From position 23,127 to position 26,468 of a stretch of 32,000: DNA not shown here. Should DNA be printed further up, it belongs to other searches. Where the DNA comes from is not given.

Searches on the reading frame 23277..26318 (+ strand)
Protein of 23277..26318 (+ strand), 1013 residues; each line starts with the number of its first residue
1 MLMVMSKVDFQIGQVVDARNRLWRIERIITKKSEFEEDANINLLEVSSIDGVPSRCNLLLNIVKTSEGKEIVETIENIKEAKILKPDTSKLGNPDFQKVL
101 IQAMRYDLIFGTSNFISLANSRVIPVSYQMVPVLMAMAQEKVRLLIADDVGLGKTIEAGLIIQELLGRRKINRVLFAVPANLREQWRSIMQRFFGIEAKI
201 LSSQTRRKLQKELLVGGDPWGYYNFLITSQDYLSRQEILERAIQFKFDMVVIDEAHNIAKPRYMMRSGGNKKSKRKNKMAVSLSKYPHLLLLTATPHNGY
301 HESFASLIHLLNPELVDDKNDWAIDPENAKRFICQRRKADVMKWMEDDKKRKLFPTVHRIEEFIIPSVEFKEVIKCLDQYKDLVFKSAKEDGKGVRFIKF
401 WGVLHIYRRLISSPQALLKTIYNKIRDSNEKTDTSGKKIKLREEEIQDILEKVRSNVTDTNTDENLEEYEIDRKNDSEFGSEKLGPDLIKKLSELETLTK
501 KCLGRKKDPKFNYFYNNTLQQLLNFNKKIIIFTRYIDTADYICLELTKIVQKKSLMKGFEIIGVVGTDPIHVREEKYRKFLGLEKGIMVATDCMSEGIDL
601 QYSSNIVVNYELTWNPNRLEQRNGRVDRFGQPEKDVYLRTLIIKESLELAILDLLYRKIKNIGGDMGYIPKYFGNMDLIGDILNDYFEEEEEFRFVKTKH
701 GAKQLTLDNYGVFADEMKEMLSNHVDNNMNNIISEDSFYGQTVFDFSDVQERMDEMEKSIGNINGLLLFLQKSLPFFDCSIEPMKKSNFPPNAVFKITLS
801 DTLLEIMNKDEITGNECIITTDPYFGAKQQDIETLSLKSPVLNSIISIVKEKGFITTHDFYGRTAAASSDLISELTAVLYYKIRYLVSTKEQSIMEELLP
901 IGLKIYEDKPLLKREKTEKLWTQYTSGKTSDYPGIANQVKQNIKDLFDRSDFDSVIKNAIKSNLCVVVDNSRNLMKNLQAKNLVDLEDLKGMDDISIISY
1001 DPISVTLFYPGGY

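Call 4: search_protein_families(library=pfam, proteins=[window:23277-26318:+], max_evalue=0.1)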
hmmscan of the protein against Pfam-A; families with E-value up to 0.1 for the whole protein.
window:23277-26318:+ (1013 aa): 6 families
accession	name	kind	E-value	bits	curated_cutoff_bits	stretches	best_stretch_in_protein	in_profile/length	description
PF00176.29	SNF2-rel_dom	-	3.6e-17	62.8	24.9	1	131-323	6-190/290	SNF2-related domain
PF00271.37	Helicase_C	-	1.1e-16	61.4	23.5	1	517-630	4-110/110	Helicase conserved C-terminal domain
PF04851.21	ResIII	-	2.3e-13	50.8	22.5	1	136-297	18-163/164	Type III restriction enzyme, res subunit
PF00270.35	DEAD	-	1.9e-06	28.1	26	1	139-298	13-162/167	DEAD/DEAH box helicase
PF06733.21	DEAD_2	-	0.031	14.4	21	0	227-260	122-157/172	DEAD_2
PF13872.12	AAA_34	-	0.058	12.7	27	0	142-283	61-208/306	P-loop containing NTP hydrolase pore-1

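Call 5: search_protein_families(library=ncbifam, proteins=[window:23277-26318:+], max_evalue=0.1)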
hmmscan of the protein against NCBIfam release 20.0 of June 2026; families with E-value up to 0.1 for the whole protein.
window:23277-26318:+ (1013 aa): 19 families
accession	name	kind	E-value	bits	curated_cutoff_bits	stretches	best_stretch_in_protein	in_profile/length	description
NF038317.1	DISARM_DrmD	equivalog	3.6e-108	363.2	610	1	11-950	3-904/1021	DISARM system SNF2-like helicase DrmD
NF041062.1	DpdE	equivalog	4.5e-50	170.6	500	1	116-643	145-653/1048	protein DpdE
NF003426.0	PRK04914.1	equivalog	1e-41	143.1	576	2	109-322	138-342/959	RNA polymerase-associated protein RapA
NF042964.1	phospholipD_antiphage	equivalog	1.8e-41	142.4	1100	2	469-693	635-852/895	phospholipase D-like domain-containing anti-phage protein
NF038318.1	DISARM_DrmD_b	equivalog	4.5e-37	127.6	950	2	113-550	18-434/868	DISARM system SNF2-like helicase DrmD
NF010337.0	PRK13766.1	equivalog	5.6e-12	44.6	610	2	456-629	294-468/781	Hef nuclease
NF058637.1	helic_SCO1167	equivalog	3.2e-09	35.4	1200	2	516-658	769-902/932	SCO1167/SCO6262 family helicase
NF041790.1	anti-phage_ZorD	equivalog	2.3e-08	32.4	1500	2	505-638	901-1032/1035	type I Zorya anti-phage system protein ZorD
TIGR00643.1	recG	equivalog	3.9e-06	25.8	659.4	1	141-296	256-396/629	ATP-dependent DNA helicase RecG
TIGR01389.1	recQ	equivalog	5.8e-05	21.7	640.2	0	193-310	75-186/591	DNA helicase RecQ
NF053711.1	RNA_heli_RhlE1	exception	0.00024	20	750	1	555-671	265-378/434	RNA helicase RhlE1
NF008744.0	PRK11776.1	equivalog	0.00032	19.4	524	1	573-631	281-338/460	ATP-dependent RNA helicase DbpA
NF053631.1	RNA_helic_CshA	equivalog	0.00046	19.2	646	1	528-632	239-334/434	degradosome RNA helicase CshA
TIGR01587.1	cas3_core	equivalog_domain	0.00083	18.6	102.45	1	522-640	218-333/358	CRISPR-associated helicase Cas3'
NF008279.0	PRK11057.1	equivalog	0.0021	16.6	1015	1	194-314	88-202/608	ATP-dependent DNA helicase RecQ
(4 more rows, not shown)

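Call 15: search_protein_families(library=padloc, proteins=[window:23277-26318:+], max_evalue=0.01)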
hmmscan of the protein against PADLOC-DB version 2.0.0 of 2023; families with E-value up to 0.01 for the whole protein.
window:23277-26318:+ (1013 aa): 42 families (the best 25 are shown)
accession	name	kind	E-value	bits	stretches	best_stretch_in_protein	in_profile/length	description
PDLC02621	DrmD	-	1.6e-101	339.2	1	10-988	13-952/1040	DrmD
PDLC02632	DrmD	-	1.9e-72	242.8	1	12-639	18-634/662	DrmD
PDLC02572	DrmA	-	6e-72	241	1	121-641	115-633/1043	DrmA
PDLC02504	BrxHI|BrxHII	-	1.4e-71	239.7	1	60-849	47-776/971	BrxHII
PDLC02853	DpdE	-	2e-64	216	1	72-668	45-638/985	DpdE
PDLC00659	HmaA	-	1.1e-61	207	1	98-660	78-640/1176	SNF2 helicase / DEAD-box helicase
PDLC02500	BrxHI|BrxHII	-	2.2e-58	196.6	1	110-667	76-610/933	BrxHI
PDLC02633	DrmD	-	3.8e-53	178.7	1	78-637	77-636/839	DrmD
PDLC02620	DrmD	-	3.4e-52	175.6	1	81-684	55-627/1060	DrmD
PDLC02623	DrmD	-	6.3e-45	151.3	2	247-696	240-691/1040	DrmD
PDLC02622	DrmD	-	5.8e-43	145.3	1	12-315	18-319/422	DrmD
PDLC02624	DrmD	-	3.8e-42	142.6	1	161-638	1-474/652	DrmD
PDLC02840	DpdE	-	2.4e-38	130.1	2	128-315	163-321/1091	DpdE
PDLC02619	DrmD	-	6.8e-37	125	2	113-549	21-436/872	DrmD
PDLC02843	DpdE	-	1e-32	111.1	2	131-320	165-321/1091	DpdE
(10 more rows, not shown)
